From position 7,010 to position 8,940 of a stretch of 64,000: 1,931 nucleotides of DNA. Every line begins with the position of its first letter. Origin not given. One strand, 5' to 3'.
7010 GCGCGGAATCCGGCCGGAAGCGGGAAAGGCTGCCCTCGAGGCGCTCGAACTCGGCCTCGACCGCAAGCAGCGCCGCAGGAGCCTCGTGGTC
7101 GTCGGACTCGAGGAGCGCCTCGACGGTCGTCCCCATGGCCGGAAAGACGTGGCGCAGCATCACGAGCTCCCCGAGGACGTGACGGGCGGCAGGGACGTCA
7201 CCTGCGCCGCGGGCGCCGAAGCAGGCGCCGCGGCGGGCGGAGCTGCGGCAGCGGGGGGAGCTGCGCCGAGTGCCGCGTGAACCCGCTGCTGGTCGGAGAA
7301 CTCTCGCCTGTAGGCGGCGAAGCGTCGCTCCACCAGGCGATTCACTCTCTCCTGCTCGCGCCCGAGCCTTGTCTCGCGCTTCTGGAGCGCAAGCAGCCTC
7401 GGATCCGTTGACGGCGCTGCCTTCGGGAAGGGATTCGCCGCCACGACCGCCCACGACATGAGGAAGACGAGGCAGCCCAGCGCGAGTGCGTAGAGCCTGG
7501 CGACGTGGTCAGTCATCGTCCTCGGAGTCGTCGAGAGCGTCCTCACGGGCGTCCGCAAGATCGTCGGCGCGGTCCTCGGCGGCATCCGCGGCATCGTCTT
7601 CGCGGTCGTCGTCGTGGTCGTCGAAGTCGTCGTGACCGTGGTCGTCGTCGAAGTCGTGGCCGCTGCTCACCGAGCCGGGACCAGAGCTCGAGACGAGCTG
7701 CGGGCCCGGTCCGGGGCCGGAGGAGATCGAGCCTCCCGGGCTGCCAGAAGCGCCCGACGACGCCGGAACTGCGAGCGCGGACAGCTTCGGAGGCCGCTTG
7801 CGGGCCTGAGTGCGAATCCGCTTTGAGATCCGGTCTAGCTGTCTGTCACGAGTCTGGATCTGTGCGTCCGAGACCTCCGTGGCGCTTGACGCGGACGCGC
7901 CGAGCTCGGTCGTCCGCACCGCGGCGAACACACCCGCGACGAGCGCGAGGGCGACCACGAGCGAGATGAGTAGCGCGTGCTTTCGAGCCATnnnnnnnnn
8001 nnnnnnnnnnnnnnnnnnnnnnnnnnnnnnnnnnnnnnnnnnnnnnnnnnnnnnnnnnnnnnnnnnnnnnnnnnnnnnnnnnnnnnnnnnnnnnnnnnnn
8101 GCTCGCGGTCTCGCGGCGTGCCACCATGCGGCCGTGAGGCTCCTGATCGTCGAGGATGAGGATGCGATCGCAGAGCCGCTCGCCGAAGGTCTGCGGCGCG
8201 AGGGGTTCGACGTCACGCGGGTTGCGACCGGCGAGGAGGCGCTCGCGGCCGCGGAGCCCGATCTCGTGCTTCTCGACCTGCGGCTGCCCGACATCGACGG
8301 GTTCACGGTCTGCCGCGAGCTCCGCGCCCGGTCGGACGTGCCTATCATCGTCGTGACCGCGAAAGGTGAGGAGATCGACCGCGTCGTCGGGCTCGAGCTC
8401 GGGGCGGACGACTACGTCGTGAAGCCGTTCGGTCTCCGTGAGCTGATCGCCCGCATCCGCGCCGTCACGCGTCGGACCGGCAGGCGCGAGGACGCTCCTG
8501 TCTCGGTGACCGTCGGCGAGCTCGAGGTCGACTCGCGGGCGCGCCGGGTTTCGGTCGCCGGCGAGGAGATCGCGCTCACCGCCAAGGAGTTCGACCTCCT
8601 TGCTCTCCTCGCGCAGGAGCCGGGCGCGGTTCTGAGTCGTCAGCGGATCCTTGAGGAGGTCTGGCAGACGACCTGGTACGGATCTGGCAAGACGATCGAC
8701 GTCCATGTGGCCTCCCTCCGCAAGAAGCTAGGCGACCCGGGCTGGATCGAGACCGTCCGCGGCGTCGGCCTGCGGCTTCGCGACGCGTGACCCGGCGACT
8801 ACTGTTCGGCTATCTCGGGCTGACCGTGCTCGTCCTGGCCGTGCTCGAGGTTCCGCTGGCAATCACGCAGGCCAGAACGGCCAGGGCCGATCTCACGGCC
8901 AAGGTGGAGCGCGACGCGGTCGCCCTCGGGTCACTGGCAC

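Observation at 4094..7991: Seven-gene translationally coupled operon: a split NAD(P)H-to-extracytosol electron-transfer chain with ApbE and three exported low-complexity proteins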

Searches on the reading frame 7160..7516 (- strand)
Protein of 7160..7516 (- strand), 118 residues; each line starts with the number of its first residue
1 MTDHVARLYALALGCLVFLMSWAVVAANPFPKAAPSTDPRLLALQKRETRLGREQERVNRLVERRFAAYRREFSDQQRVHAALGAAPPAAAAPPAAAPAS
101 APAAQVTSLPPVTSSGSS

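Call 3: search_protein_families(library=pfam, proteins=[window:7160-7516:-], max_evalue=0.01)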
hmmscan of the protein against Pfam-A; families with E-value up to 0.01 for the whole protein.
window:7160-7516:- (118 aa): 0 families

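Call 5: search_protein_families(library=ncbifam, proteins=[window:7160-7516:-], max_evalue=0.01)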
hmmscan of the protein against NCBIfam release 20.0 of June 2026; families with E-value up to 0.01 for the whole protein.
window:7160-7516:- (118 aa): 0 families

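Call 30: find_homologous_proteins(query=A2, max_evalue=0.001)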
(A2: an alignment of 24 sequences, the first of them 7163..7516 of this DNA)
Query A2 (24 sequences) (118 aa, profile of the alignment): 1073 proteins with E <= 0.001 among 8000 candidates; the best 120 are listed.
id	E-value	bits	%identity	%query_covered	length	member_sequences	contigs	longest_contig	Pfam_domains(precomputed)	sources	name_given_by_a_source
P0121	5.3e-43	164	44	100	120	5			-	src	-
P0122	1.3e-42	163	46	100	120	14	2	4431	-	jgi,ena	jgi:hypothetical protein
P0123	1.6e-42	162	45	100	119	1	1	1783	-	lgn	-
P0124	2.1e-42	162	51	66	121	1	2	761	-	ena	-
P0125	2.6e-42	162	45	100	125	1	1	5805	-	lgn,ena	-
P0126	4.1e-42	161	44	100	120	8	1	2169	-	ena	-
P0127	5.8e-42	161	49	66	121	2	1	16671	-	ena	-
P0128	5.9e-42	161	42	100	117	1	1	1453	-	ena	-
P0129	6.5e-42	160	51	66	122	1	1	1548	-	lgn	-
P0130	6.8e-42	160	45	100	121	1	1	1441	-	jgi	jgi:hypothetical protein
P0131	7.0e-42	160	45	100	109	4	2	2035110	-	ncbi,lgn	ncbi:MAG TPA: hypothetical protein VIU81_07510 [Gaiellaceae bacterium]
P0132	7.9e-42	160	43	100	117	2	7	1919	-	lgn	-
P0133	9.5e-42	160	42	100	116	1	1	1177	-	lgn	-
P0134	1.1e-41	160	48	100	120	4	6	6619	-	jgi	jgi:hypothetical protein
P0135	1.1e-41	160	44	100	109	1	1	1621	-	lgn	-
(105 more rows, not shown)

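Call 55: search_protein_families(library=pfam, proteins=[window:7163-7516:-], max_evalue=10)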
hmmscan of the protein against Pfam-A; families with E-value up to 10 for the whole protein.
window:7163-7516:- (118 aa): 0 families

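Call 70: predict_structure(alignment_id=A3)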
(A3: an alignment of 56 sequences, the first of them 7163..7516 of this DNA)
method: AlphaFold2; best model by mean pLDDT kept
length: 118 residues; sequences in the alignment: 56
mean_pLDDT: 74.7   pTM: 0.34
mean pLDDT of the five models: 74.7, 74.5, 74.4, 72.2, 71.9
residues with pLDDT >= 90: 37; 70-90: 32; 50-70: 38; < 50: 11
segments of 3 or more residues with pLDDT < 50: 115-118
pLDDT, mean of each block of 10 residues (from residue 1): 81 95 80 64 85 93 93 84 59 51 54 51
secondary structure, 60 per line:
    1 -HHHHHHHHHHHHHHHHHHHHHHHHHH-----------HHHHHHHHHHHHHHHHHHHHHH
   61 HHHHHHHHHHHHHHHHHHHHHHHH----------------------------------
elements in order: H2-27 H39-84

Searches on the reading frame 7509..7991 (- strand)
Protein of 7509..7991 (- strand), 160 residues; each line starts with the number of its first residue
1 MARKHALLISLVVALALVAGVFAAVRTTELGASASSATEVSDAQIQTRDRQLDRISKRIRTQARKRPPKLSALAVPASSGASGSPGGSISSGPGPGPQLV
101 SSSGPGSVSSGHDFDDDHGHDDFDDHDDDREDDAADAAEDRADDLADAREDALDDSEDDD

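Call 3: search_protein_families(library=pfam, proteins=[window:7509-7991:-], max_evalue=0.01)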
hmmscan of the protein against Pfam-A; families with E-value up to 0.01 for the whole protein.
window:7509-7991:- (160 aa): 0 families

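Call 5: search_protein_families(library=ncbifam, proteins=[window:7509-7991:-], max_evalue=0.01)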
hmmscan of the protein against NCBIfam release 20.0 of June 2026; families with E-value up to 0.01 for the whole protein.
window:7509-7991:- (160 aa): 0 families

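Call 55: search_protein_families(library=pfam, proteins=[window:7512-7991:-], max_evalue=10)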
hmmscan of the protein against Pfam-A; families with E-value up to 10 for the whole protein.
window:7512-7991:- (160 aa): 2 families
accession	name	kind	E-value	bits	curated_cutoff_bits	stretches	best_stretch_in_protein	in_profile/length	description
PF12235.13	FXMRP1_C_core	-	0.45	11.7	29.6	1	49-141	19-114/127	Fragile X-related 1 protein core C terminal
PF23922.1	DUF7261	-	1.8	9.2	27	1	8-66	10-66/169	Family of unknown function (DUF7261)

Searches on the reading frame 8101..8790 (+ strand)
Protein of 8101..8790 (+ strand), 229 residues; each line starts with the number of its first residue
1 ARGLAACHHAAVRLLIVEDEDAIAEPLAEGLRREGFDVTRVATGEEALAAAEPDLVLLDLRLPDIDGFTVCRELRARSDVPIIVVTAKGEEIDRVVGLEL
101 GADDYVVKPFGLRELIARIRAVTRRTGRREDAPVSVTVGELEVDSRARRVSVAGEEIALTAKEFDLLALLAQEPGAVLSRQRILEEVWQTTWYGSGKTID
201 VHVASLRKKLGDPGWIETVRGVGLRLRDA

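Call 5: search_protein_families(library=ncbifam, proteins=[window:8101-8790:+], max_evalue=0.01)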
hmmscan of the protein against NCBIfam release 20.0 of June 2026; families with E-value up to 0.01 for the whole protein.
window:8101-8790:+ (229 aa): 107 families (the best 25 are shown)
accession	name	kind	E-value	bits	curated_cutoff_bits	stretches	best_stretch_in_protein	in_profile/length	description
NF008296.0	PRK11083.1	equivalog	6.3e-65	218.8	273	1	12-227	4-226/228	two-component system response regulator CreB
NF040689.1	MtrAB_MtrA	equivalog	1.7e-61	207.4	300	1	14-225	1-217/219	MtrAB system response regulator MtrA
NF040534.1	resp_reg_YycF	equivalog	5.9e-61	205.7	340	1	13-228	2-229/231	response regulator YycF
TIGR02154.1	PhoB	equivalog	3.3e-60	203.2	296.2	1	12-226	3-225/226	phosphate regulon transcriptional regulator PhoB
NF041733.1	resp_reg_CseB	equivalog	5.2e-60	202.6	350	1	13-227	2-227/228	two-component system response regulator CseB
NF045944.1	ResRegRpaBCyano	equivalog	1.1e-59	201.6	330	1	15-225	1-226/229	response regulator transcription factor RpaB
NF053854.1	RespRegPhoBBctds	equivalog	1.9e-56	190.9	270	1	14-223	1-221/225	two-component system response regulator PhoB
NF007982.1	PRK10710.1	equivalog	1.9e-54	184.7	380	1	10-226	6-227/235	envelope stress response regulator BaeR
TIGR01387.1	cztR_silR_copR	subfamily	9.4e-52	175.8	279.2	1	14-224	1-216/218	heavy metal response regulator transcription factor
NF033120.0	vanR_FM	exception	7.1e-51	173.1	460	1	12-225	4-228/231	vancomycin resistance response regulator transcription factor, VanR-F/VanR-M family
NF033117.2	vanR_ACDEGLN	exception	4.8e-50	170.2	350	1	14-225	1-224/226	VanR-ABDEGLN family response regulator transcription factor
NF041209.1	resp_regPieR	equivalog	9e-50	169.5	450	1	13-226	2-227/231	two component system response regulator PieR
NF008034.0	PRK10766.1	equivalog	7e-46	156.6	275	1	13-223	4-223/231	two-component system response regulator TorR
NF041734.1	resp_reg_RppA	equivalog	4.4e-45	153.8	250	1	13-227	2-228/229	two-component system response regulator RppA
NF007928.2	PRK10643.1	equivalog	6.8e-45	153.4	330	1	13-226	2-216/216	two-component system response regulator PmrA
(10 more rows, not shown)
